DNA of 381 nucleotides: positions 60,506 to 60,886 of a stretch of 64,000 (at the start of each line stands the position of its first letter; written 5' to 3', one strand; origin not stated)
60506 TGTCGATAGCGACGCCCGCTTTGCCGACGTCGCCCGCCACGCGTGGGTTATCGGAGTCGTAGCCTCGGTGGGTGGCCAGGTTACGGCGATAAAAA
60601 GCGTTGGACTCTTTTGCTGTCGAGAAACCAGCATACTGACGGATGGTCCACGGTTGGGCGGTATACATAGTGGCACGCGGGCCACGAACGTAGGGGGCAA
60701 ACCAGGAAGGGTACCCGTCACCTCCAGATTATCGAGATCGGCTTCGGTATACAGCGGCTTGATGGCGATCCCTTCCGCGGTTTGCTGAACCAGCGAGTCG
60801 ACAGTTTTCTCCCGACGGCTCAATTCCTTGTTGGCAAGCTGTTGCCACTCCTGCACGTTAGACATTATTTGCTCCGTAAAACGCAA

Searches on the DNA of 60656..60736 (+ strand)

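Call 14: search_dna_similar(query=window:60656-60736:+, collection=ecoli_genomes, mode=near, max_rows=60)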
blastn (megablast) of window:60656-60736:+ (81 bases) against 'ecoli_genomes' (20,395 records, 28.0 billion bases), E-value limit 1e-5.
Records with a match: 5406; places in all: 5406; records where one place covers at least 80% of the query: 5406.
Genomes with a match: 5406 of 5426; with a place that covers at least 80% of the query: 5406. Places per genome that has any: lowest 1, median 1, highest 1. On chromosomes: 5405 places; on plasmids: 1.
Best place of each record, by identity: >=99% 9; 95-99% 5395; 90-95% 2.
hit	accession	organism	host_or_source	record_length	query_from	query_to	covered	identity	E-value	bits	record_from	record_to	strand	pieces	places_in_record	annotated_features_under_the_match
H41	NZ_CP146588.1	Escherichia coli strain A1.S1.126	Homo sapiens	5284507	1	81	100%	100.0%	6e-34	150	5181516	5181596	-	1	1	methylmalonyl-CoA mutase family protein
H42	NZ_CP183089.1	Escherichia coli strain 447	Homo sapiens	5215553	1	81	100%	100.0%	6e-34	150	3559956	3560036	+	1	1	methylmalonyl-CoA mutase family protein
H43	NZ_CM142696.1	Escherichia coli strain UID2309220041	Homo sapiens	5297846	1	81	100%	100.0%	6e-34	150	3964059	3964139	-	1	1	methylmalonyl-CoA mutase family protein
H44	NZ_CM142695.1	Escherichia coli strain UID2404240038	Homo sapiens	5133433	1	81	100%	100.0%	6e-34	150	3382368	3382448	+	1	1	methylmalonyl-CoA mutase family protein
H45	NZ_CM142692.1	Escherichia coli strain UID2309220015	Homo sapiens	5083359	1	81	100%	100.0%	6e-34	150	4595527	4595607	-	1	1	methylmalonyl-CoA mutase family protein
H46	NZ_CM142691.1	Escherichia coli strain UID2309220027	Homo sapiens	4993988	1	81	100%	100.0%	6e-34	150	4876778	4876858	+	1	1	methylmalonyl-CoA mutase family protein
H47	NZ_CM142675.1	Escherichia coli strain UID2404240032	Homo sapiens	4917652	1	81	100%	100.0%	6e-34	150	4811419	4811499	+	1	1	methylmalonyl-CoA mutase family protein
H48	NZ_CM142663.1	Escherichia coli strain UID2309220013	Homo sapiens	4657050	1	81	100%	100.0%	6e-34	150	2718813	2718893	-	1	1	methylmalonyl-CoA mutase family protein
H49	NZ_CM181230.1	Escherichia coli strain ECKH-100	Homo sapiens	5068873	1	81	100%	100.0%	6e-34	150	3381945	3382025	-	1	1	methylmalonyl-CoA mutase family protein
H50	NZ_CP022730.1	Escherichia coli strain SA186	Homo sapiens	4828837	1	81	100%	98.8%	3e-32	145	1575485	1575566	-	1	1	methylmalonyl-CoA mutase family protein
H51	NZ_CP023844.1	Escherichia coli strain 4/1-1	Homo sapiens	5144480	1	81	100%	98.8%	3e-32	145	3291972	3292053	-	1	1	methylmalonyl-CoA mutase family protein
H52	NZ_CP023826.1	Escherichia coli strain 4/4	Homo sapiens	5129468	1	81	100%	98.8%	3e-32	145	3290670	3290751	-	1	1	methylmalonyl-CoA mutase family protein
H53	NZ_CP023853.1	Escherichia coli strain 2/0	Homo sapiens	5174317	1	81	100%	98.8%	3e-32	145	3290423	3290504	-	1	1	methylmalonyl-CoA mutase family protein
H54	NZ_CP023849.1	Escherichia coli strain 4/0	Homo sapiens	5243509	1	81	100%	98.8%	3e-32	145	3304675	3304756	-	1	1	methylmalonyl-CoA mutase family protein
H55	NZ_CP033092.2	Escherichia coli DSM 30083 = JCM 1649 = ATCC 11775 strain ...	-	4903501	1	81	100%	98.8%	3e-32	145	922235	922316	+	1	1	methylmalonyl-CoA mutase family protein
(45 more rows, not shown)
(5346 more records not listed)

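Call 29: get_annotated_region(hit=H41, flank=4000)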
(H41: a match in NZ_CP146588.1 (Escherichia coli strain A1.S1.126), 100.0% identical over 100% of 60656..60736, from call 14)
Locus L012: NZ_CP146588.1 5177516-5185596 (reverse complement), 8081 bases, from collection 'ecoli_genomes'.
description: Escherichia coli strain A1.S1.126 chromosome, complete genome
organism: Escherichia coli strain A1.S1.126 (NCBI taxid 562)
replicon: chromosome; assembly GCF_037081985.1
host: Homo sapiens; source: urine; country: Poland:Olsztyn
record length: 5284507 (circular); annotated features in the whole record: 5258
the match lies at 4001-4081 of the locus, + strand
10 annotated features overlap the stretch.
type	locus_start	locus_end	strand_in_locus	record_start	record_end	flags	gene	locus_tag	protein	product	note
CDS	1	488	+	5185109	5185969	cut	mscS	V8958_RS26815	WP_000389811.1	small-conductance mechanosensitive channel MscS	-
CDS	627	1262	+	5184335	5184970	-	argO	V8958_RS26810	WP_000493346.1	arginine exporter ArgO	-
CDS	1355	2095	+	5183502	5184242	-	yggE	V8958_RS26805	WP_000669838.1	oxidative stress defense protein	-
CDS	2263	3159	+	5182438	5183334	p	srsR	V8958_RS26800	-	LysR family transcriptional regulator SrsR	internal stop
CDS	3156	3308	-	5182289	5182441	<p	-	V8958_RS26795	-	acetyl-CoA hydrolase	incomplete; partial in the middle of a contig; missing N-terminus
CDS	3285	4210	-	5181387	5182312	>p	-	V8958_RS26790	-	methylmalonyl-CoA mutase family protein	frameshifted; incomplete; partial in the middle of a contig; missing C-terminus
CDS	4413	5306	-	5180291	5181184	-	argP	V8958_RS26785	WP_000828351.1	DNA-binding transcriptional regulator ArgP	-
CDS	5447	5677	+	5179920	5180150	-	-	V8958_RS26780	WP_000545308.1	LysR substrate-binding domain-containing protein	-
CDS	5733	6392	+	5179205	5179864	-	rpiA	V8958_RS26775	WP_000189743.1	ribose-5-phosphate isomerase RpiA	-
CDS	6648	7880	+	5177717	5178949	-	serA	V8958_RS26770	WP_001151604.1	phosphoglycerate dehydrogenase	-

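Call 30: get_annotated_region(hit=H49, flank=4000)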
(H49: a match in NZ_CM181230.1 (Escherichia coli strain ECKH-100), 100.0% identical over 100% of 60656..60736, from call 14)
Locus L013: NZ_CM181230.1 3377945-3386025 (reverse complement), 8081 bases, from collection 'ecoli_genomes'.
description: Escherichia coli strain ECKH-100 chromosome, whole genome shotgun sequence
organism: Escherichia coli strain ECKH-100 (NCBI taxid 562)
replicon: chromosome; assembly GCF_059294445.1
host: Homo sapiens; source: sputum; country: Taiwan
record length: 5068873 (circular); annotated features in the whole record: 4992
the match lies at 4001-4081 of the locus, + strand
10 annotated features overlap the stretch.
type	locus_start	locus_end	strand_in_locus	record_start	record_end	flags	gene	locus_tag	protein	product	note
CDS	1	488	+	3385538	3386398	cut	mscS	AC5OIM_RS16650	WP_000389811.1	small-conductance mechanosensitive channel MscS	-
CDS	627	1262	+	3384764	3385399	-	argO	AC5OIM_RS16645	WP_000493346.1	arginine exporter ArgO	-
CDS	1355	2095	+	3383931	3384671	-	yggE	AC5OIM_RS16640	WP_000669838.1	oxidative stress defense protein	-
CDS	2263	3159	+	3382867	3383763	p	srsR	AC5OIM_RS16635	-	LysR family transcriptional regulator SrsR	internal stop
CDS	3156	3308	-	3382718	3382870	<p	-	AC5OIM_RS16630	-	acetyl-CoA hydrolase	incomplete; partial in the middle of a contig; missing N-terminus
CDS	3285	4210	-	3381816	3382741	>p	-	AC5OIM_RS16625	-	methylmalonyl-CoA mutase family protein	frameshifted; incomplete; partial in the middle of a contig; missing C-terminus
CDS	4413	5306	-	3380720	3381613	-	argP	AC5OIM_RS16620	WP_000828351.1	DNA-binding transcriptional regulator ArgP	-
CDS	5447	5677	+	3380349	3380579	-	-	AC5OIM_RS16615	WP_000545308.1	LysR substrate-binding domain-containing protein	-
CDS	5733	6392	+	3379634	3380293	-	rpiA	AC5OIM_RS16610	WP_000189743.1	ribose-5-phosphate isomerase RpiA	-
CDS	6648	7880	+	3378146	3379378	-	serA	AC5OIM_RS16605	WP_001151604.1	phosphoglycerate dehydrogenase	-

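Call 31: get_annotated_region(hit=H48, flank=4000)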
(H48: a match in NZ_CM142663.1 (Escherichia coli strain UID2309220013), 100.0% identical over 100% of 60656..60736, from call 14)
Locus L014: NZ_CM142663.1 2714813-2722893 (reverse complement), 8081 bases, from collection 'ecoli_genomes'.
description: Escherichia coli strain UID2309220013 chromosome, whole genome shotgun sequence
organism: Escherichia coli strain UID2309220013 (NCBI taxid 562)
replicon: chromosome; assembly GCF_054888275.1
host: Homo sapiens; source: blood; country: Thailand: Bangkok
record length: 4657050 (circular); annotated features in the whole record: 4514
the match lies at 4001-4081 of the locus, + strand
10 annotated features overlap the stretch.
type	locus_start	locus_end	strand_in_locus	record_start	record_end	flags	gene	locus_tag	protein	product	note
CDS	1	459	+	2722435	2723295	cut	mscS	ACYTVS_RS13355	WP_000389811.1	small-conductance mechanosensitive channel MscS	-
CDS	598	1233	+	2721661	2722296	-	argO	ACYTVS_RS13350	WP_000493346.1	arginine exporter ArgO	-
CDS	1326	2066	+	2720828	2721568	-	yggE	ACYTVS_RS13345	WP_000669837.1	oxidative stress defense protein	-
CDS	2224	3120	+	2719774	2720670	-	srsR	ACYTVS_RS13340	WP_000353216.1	LysR family transcriptional regulator SrsR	-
CDS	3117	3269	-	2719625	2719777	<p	-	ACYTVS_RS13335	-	acetyl-CoA hydrolase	incomplete; partial in the middle of a contig; missing N-terminus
CDS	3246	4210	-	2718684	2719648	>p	-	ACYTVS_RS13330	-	methylmalonyl-CoA mutase family protein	frameshifted; incomplete; partial in the middle of a contig; missing C-terminus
CDS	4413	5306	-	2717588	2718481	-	argP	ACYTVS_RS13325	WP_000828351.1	DNA-binding transcriptional regulator ArgP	-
CDS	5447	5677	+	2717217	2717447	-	-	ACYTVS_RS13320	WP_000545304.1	LysR substrate-binding domain-containing protein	-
CDS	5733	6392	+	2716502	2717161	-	rpiA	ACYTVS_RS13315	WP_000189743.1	ribose-5-phosphate isomerase RpiA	-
CDS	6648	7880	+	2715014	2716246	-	serA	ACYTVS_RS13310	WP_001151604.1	phosphoglycerate dehydrogenase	-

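Call 32: get_annotated_region(hit=H47, flank=4000)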
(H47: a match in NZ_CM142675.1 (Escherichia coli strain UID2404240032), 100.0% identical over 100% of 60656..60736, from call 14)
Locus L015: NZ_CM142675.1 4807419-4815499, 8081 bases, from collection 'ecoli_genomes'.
description: Escherichia coli strain UID2404240032 chromosome, whole genome shotgun sequence
organism: Escherichia coli strain UID2404240032 (NCBI taxid 562)
replicon: chromosome; assembly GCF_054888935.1
host: Homo sapiens; source: blood; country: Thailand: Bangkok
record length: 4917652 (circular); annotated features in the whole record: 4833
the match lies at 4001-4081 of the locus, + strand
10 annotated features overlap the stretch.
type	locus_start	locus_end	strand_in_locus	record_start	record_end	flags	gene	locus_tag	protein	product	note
CDS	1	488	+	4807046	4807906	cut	mscS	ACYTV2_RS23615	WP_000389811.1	small-conductance mechanosensitive channel MscS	-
CDS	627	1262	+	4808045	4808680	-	argO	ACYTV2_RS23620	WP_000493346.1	arginine exporter ArgO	-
CDS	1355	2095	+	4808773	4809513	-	yggE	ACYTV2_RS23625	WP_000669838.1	oxidative stress defense protein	-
CDS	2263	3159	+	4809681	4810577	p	srsR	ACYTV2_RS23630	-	LysR family transcriptional regulator SrsR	internal stop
CDS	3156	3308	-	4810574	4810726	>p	-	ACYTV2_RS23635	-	acetyl-CoA hydrolase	incomplete; partial in the middle of a contig; missing N-terminus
CDS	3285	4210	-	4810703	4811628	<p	-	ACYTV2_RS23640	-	methylmalonyl-CoA mutase family protein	frameshifted; incomplete; partial in the middle of a contig; missing C-terminus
CDS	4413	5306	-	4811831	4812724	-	argP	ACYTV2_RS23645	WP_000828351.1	DNA-binding transcriptional regulator ArgP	-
CDS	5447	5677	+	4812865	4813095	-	-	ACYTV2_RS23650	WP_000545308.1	LysR substrate-binding domain-containing protein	-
CDS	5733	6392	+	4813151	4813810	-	rpiA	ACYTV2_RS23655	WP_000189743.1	ribose-5-phosphate isomerase RpiA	-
CDS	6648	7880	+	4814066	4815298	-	serA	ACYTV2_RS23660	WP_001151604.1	phosphoglycerate dehydrogenase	-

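Call 33: get_annotated_region(hit=H43, flank=4000)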
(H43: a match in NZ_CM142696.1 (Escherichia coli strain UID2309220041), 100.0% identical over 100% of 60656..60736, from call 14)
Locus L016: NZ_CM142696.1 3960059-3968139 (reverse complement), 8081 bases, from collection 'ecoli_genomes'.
description: Escherichia coli strain UID2309220041 chromosome, whole genome shotgun sequence
organism: Escherichia coli strain UID2309220041 (NCBI taxid 562)
replicon: chromosome; assembly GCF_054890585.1
host: Homo sapiens; source: blood; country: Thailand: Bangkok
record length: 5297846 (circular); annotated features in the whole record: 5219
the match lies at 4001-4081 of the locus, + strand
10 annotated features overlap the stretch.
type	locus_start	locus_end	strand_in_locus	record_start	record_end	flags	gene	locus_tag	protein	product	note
CDS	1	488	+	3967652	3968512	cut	mscS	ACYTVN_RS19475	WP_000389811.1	small-conductance mechanosensitive channel MscS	-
CDS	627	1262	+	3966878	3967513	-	argO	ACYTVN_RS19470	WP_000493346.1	arginine exporter ArgO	-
CDS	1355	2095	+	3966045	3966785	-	yggE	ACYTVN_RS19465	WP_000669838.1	oxidative stress defense protein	-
CDS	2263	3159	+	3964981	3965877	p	srsR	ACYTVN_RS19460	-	LysR family transcriptional regulator SrsR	internal stop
CDS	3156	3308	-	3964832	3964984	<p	-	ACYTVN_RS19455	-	acetyl-CoA hydrolase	incomplete; partial in the middle of a contig; missing N-terminus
CDS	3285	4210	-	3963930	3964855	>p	-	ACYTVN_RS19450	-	methylmalonyl-CoA mutase family protein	frameshifted; incomplete; partial in the middle of a contig; missing C-terminus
CDS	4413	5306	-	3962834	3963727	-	argP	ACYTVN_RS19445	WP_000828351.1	DNA-binding transcriptional regulator ArgP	-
CDS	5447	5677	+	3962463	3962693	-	-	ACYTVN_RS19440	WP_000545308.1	LysR substrate-binding domain-containing protein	-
CDS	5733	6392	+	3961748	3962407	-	rpiA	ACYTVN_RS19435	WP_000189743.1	ribose-5-phosphate isomerase RpiA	-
CDS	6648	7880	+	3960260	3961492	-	serA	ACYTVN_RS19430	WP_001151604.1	phosphoglycerate dehydrogenase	-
